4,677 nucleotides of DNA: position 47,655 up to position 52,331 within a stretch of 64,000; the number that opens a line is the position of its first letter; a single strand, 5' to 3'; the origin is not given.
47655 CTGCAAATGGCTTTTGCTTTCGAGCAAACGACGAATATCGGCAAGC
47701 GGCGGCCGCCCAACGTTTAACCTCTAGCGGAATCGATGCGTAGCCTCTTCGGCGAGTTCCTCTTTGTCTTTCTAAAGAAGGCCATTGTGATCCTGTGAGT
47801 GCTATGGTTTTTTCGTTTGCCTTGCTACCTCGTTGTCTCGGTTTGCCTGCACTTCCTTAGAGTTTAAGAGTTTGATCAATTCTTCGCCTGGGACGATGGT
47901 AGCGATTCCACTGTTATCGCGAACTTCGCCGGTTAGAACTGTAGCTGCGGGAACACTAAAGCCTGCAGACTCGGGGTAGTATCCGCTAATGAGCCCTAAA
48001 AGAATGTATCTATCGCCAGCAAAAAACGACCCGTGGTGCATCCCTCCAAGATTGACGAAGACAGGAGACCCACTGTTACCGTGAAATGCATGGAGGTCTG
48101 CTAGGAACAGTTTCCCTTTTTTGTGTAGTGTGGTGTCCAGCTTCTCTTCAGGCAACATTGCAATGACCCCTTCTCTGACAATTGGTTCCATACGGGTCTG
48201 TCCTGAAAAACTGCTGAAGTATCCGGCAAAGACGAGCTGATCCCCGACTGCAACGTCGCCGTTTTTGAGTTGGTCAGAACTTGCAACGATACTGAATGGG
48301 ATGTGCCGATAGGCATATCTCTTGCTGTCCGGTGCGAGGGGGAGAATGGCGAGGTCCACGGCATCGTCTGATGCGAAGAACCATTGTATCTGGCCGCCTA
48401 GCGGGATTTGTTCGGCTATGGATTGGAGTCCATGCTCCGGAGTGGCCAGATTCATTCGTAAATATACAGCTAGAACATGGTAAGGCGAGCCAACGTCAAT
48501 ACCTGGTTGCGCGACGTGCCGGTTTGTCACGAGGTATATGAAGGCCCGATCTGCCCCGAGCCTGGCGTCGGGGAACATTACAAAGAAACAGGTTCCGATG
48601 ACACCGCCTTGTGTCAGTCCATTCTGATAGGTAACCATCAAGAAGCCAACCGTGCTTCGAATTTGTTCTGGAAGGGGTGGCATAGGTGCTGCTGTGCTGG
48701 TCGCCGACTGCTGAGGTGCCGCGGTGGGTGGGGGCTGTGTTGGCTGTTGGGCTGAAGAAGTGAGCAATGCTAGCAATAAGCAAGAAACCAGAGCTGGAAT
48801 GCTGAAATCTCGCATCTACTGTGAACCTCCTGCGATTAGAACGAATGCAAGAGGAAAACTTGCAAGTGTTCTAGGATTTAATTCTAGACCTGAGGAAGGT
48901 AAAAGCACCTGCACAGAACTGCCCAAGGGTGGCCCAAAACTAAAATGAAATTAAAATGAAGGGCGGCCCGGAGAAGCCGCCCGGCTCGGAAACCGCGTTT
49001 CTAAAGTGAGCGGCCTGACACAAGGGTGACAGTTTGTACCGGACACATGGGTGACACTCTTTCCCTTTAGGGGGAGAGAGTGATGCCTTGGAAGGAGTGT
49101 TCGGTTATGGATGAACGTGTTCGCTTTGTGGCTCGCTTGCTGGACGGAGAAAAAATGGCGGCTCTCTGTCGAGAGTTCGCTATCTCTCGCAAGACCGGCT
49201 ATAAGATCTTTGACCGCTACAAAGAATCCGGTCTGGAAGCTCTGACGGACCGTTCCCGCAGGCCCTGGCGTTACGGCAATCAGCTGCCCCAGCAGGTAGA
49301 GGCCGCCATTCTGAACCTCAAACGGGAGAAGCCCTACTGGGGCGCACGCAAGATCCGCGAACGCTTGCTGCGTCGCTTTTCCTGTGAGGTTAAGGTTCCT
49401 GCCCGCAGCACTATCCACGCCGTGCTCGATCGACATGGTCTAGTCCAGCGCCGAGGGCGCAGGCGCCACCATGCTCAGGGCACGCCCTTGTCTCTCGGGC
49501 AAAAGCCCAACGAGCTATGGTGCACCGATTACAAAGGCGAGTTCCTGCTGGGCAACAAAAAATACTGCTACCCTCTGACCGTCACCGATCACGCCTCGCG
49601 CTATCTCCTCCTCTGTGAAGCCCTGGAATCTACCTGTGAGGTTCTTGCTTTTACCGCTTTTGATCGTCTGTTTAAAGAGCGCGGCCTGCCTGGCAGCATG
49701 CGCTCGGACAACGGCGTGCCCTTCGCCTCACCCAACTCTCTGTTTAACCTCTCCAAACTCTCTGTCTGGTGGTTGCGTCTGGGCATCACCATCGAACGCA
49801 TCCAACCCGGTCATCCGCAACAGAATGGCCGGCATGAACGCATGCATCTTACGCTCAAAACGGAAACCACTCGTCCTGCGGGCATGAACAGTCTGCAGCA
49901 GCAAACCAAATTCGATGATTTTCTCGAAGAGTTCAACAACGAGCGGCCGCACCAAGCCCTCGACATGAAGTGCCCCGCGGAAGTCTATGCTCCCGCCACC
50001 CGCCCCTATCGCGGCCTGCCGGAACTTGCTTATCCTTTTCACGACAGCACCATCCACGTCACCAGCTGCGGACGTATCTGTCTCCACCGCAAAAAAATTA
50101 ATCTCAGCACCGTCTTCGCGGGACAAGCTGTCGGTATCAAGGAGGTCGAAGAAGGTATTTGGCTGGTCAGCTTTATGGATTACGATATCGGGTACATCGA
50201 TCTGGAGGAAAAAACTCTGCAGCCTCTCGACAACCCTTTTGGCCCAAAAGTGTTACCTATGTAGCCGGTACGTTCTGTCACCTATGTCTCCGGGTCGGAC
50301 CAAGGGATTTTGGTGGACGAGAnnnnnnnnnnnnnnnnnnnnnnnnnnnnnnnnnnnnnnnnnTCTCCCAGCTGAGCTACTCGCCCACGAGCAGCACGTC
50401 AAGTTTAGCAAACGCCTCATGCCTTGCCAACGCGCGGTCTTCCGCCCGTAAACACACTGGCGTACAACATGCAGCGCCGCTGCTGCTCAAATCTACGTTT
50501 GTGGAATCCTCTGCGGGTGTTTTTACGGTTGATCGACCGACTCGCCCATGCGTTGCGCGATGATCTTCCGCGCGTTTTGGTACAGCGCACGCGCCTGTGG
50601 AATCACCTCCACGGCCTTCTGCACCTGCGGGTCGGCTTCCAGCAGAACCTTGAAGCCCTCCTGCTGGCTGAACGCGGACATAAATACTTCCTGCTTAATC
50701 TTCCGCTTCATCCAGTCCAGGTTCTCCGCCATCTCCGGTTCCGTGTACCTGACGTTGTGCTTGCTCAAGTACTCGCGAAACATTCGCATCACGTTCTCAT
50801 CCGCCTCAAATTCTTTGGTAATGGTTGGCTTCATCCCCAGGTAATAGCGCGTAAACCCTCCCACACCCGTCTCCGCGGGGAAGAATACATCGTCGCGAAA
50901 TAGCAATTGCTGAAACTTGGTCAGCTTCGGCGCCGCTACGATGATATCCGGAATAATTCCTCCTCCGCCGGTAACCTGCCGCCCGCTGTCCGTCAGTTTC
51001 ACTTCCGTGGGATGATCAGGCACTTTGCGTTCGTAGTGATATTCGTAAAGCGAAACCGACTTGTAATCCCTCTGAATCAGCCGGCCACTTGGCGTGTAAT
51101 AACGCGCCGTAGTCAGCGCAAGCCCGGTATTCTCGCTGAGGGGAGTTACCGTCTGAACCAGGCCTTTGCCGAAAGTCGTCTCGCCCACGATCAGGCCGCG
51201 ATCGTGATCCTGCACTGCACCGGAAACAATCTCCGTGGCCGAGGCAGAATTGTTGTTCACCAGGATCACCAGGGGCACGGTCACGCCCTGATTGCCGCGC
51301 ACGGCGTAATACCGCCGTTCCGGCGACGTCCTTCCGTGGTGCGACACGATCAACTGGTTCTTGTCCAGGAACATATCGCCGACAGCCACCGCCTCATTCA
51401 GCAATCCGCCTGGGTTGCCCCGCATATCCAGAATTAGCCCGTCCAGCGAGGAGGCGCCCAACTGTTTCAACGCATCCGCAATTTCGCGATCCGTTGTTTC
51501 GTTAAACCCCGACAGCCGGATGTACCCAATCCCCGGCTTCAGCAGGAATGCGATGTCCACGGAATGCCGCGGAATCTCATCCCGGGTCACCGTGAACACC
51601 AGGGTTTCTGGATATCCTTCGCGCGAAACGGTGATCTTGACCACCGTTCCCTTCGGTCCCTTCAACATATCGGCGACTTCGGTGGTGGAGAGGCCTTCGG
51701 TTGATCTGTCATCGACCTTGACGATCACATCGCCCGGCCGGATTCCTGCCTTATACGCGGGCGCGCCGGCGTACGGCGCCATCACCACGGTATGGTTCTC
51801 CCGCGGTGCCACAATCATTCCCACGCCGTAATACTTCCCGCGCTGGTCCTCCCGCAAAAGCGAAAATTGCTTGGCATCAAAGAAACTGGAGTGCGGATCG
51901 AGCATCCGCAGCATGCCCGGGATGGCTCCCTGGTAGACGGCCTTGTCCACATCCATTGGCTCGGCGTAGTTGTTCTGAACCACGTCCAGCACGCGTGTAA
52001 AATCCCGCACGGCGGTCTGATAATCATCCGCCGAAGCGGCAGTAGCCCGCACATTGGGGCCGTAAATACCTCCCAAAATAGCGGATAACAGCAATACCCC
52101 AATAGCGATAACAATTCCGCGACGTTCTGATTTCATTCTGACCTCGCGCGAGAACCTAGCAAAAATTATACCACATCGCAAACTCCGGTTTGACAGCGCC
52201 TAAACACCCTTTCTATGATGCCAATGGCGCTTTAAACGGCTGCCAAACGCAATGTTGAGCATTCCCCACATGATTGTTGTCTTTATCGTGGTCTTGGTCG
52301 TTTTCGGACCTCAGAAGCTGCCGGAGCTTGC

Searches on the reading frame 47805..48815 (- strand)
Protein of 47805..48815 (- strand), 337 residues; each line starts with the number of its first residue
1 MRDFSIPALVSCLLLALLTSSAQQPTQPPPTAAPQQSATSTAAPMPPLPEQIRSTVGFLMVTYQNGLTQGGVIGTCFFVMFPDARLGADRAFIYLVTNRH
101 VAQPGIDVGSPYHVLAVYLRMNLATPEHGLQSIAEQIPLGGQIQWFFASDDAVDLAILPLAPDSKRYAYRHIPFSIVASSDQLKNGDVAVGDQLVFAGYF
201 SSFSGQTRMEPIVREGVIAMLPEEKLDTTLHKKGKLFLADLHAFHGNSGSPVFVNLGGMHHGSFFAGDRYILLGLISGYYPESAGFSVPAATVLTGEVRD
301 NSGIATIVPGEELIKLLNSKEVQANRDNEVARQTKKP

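Call 53: search_protein_families(library=pfam, proteins=[window:47805-48815:-], max_evalue=0.00001)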
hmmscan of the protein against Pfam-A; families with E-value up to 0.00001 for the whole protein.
window:47805-48815:- (337 aa): 1 family
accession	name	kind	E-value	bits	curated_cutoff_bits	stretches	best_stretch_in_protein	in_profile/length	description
PF13365.12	Trypsin_2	-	1e-07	33.3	27.6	1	86-253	6-135/144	Trypsin-like peptidase domain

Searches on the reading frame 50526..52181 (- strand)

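Call 53: search_protein_families(library=pfam, proteins=[window:50526-52181:-], max_evalue=0.00001)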
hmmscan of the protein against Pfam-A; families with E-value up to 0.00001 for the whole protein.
window:50526-52181:- (552 aa): 4 families
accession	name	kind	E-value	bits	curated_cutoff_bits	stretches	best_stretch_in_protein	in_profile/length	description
PF03572.23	Peptidase_S41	-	3.7e-51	173.4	24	1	218-371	2-156/165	Peptidase family S41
PF17820.7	PDZ_6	-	7.3e-15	54.9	27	1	132-187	1-54/54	PDZ domain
PF00595.29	PDZ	-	2.8e-09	37.7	23.2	1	129-185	25-80/81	PDZ domain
PF13180.12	PDZ_2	-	2.2e-08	34.7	27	1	121-194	4-76/80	PDZ domain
